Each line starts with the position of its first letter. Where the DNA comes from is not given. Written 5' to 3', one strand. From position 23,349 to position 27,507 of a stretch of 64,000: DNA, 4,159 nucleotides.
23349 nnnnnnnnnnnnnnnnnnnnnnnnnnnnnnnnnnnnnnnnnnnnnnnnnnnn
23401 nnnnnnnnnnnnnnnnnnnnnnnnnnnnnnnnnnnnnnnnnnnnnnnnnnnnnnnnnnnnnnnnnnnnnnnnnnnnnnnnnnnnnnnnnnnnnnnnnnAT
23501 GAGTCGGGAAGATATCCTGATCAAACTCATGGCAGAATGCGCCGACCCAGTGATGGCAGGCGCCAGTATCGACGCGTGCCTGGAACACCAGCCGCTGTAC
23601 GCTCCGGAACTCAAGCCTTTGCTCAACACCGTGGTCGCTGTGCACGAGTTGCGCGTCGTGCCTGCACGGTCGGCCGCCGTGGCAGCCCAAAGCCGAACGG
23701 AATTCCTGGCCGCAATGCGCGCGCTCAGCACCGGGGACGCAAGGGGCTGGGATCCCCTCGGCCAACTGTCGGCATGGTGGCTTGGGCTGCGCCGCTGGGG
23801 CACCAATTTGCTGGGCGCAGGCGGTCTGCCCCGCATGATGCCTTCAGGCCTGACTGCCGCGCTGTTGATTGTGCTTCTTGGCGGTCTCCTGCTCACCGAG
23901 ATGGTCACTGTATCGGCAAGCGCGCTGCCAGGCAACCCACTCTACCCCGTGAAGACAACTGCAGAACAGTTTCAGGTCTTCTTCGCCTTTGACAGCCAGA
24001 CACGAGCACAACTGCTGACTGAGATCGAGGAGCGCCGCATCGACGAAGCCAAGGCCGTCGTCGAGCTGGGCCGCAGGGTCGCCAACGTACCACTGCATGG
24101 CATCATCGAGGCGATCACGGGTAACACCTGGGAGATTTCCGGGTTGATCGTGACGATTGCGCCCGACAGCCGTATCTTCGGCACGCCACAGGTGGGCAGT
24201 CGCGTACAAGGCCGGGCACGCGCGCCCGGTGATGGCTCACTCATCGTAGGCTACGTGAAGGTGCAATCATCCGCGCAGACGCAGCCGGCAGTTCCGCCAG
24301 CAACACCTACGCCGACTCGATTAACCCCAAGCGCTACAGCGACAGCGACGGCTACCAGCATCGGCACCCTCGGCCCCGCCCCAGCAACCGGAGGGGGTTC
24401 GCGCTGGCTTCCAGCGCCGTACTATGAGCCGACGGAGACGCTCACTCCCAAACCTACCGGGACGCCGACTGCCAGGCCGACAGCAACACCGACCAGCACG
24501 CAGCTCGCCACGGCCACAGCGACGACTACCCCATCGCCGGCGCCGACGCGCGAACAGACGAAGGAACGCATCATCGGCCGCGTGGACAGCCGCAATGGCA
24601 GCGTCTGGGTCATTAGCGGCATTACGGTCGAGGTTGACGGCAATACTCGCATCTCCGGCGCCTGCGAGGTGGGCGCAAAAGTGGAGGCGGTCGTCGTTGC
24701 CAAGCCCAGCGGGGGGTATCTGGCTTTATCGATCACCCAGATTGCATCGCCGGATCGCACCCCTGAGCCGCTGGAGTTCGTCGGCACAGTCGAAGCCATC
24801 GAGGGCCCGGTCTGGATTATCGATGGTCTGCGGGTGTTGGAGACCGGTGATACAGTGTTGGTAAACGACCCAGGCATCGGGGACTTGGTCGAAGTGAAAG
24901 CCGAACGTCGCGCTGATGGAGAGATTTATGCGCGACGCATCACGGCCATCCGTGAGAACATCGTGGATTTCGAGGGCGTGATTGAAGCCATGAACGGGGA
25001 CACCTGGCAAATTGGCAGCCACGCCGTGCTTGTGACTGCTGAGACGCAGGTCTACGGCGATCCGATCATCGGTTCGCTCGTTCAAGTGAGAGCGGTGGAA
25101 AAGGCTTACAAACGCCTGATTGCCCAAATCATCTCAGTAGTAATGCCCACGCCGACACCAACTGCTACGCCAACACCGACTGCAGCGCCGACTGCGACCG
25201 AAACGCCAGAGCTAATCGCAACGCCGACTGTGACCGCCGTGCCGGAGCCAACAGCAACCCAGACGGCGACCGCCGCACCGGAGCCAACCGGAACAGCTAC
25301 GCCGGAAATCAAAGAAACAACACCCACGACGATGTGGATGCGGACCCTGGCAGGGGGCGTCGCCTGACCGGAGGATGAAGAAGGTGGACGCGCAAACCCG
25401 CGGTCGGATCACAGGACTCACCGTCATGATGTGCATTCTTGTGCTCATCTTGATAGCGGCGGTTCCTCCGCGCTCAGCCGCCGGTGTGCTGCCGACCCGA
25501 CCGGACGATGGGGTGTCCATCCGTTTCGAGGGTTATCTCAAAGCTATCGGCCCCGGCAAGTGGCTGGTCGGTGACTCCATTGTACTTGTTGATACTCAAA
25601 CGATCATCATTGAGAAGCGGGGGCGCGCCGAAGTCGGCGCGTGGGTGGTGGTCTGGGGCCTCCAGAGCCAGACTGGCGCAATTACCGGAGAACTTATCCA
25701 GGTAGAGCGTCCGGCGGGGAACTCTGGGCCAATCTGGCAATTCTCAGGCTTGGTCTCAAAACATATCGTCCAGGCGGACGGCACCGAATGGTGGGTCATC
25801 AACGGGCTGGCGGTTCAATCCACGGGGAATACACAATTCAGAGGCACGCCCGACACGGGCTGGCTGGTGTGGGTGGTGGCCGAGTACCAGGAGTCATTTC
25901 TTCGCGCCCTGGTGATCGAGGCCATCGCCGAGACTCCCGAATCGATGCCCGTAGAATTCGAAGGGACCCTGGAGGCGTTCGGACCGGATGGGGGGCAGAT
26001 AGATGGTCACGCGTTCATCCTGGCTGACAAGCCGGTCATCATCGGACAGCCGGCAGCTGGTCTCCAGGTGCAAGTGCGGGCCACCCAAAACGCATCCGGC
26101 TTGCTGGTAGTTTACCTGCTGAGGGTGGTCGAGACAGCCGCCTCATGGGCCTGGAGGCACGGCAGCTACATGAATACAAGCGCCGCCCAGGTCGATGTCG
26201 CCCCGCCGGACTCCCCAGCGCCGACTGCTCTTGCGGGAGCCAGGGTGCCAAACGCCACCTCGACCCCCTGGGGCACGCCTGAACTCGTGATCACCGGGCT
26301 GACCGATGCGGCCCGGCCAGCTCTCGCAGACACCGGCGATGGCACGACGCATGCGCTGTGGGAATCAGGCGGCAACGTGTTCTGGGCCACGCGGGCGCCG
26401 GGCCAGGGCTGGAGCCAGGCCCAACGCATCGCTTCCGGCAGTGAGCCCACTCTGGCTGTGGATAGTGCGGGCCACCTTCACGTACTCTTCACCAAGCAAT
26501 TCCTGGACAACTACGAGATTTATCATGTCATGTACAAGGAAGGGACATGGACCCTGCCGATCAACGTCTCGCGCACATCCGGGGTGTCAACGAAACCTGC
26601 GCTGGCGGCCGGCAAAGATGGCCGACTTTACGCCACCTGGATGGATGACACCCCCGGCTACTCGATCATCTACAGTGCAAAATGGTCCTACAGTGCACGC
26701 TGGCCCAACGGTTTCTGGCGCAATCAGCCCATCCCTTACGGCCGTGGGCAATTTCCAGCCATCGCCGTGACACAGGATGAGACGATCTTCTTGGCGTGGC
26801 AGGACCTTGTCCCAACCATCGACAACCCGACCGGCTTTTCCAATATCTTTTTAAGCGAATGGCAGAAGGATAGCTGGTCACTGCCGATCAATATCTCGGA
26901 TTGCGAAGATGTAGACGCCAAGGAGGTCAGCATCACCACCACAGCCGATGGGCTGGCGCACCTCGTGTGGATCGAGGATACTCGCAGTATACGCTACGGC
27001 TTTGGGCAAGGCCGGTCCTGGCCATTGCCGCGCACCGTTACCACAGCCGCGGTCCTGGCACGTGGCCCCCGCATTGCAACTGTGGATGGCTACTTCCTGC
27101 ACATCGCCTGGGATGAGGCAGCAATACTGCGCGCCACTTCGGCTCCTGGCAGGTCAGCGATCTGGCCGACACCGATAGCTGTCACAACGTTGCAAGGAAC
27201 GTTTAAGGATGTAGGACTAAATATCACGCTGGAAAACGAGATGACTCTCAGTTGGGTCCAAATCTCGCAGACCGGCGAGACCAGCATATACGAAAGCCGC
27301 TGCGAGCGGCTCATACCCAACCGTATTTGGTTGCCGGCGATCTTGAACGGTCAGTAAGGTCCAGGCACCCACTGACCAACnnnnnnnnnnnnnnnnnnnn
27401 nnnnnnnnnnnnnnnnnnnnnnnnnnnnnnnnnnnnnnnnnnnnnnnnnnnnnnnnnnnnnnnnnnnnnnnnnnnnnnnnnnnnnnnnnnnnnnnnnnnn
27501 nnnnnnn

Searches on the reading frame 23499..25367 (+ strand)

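Call 8: search_protein_families(library=pfam, proteins=[window:23499-25367:+], max_evalue=0.01)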
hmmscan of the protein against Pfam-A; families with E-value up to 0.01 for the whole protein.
window:23499-25367:+ (622 aa): 2 families
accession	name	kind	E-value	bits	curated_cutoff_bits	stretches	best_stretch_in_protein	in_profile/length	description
PF18914.6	DUF5666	-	1.4e-25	89.8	27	3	429-481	2-59/60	Domain of unknown function (DUF5666)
PF18915.5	DUF5667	-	1.2e-11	45.3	27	1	142-192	2-52/99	Domain of unknown function (DUF5667)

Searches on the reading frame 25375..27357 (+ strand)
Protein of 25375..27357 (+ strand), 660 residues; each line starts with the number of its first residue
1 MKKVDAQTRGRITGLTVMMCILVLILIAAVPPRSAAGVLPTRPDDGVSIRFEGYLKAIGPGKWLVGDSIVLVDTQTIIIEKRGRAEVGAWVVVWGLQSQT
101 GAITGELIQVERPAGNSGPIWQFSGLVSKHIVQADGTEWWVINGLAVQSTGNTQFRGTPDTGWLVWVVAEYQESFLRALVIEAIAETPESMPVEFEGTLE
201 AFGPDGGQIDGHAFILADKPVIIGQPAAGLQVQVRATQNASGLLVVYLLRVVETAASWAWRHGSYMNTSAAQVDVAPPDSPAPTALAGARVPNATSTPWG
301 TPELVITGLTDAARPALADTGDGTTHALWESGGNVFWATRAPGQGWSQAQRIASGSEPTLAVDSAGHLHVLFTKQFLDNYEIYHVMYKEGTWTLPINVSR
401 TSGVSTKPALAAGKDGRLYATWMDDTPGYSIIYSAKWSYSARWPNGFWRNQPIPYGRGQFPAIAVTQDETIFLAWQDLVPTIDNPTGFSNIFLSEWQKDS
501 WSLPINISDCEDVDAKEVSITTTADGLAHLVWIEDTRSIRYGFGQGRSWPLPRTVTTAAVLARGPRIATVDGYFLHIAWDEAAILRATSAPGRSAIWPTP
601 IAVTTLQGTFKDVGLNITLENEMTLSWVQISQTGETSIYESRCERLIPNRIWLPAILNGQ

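Call 8: search_protein_families(library=pfam, proteins=[window:25375-27357:+], max_evalue=0.01)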
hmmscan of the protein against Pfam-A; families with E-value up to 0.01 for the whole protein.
window:25375-27357:+ (660 aa): 1 family
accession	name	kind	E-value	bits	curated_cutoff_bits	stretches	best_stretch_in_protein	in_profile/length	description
PF18914.6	DUF5666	-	2.6e-10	40.9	27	1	52-104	1-55/60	Domain of unknown function (DUF5666)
